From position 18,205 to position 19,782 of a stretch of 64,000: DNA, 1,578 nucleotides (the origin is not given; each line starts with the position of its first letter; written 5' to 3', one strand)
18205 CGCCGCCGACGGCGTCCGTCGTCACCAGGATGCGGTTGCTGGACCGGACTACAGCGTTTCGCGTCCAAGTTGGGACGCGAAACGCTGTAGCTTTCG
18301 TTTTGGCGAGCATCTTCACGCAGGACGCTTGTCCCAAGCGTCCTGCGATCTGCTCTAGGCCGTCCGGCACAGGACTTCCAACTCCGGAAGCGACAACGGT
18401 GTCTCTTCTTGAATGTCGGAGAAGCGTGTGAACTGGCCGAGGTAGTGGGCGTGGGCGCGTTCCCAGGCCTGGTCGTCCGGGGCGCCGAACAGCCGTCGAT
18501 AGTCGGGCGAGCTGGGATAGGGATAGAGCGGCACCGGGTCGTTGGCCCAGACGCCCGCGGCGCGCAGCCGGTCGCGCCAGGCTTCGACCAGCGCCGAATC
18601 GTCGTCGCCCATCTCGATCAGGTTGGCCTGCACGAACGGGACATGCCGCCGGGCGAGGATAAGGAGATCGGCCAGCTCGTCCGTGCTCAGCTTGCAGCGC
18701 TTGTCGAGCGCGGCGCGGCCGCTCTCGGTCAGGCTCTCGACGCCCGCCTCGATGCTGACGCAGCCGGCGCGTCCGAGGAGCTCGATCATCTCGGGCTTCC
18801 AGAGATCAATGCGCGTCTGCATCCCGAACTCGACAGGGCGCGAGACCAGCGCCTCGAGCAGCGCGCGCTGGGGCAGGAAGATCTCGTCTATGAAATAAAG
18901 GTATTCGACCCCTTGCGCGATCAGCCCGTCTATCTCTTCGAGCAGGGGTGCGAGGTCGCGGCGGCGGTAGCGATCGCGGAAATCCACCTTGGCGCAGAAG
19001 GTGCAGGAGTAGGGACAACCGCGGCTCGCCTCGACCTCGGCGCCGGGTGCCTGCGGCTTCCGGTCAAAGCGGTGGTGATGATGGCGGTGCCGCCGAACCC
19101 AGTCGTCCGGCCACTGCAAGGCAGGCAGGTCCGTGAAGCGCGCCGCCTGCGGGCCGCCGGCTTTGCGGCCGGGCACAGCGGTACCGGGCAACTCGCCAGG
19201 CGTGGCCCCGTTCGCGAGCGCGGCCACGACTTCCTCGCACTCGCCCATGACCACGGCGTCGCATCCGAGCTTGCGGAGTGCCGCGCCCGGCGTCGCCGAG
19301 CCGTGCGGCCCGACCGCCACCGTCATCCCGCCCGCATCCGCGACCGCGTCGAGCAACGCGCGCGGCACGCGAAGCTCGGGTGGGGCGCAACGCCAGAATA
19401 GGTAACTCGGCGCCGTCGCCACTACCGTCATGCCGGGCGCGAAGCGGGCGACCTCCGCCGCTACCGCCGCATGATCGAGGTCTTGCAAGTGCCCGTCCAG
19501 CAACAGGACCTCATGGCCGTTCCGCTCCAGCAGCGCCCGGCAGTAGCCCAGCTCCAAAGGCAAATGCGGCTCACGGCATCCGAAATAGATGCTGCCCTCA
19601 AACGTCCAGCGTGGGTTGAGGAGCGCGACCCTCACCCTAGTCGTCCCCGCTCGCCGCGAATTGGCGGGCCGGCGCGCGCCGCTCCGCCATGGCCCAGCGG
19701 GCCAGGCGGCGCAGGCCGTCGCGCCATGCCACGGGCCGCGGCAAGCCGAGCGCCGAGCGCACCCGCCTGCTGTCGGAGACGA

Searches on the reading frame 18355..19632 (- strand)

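Call 57: search_protein_families(library=pfam, proteins=[window:18355-19632:-])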
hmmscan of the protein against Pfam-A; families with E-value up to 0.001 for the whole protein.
window:18355-19632:- (425 aa): 2 families
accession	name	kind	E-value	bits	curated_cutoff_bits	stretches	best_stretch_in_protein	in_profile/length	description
PF04055.27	Radical_SAM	-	4e-11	43.8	29.5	1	201-332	2-142/166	Radical SAM superfamily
PF02310.24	B12-binding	-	1.5e-07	31.7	32.1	1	23-139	12-120/121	B12 binding domain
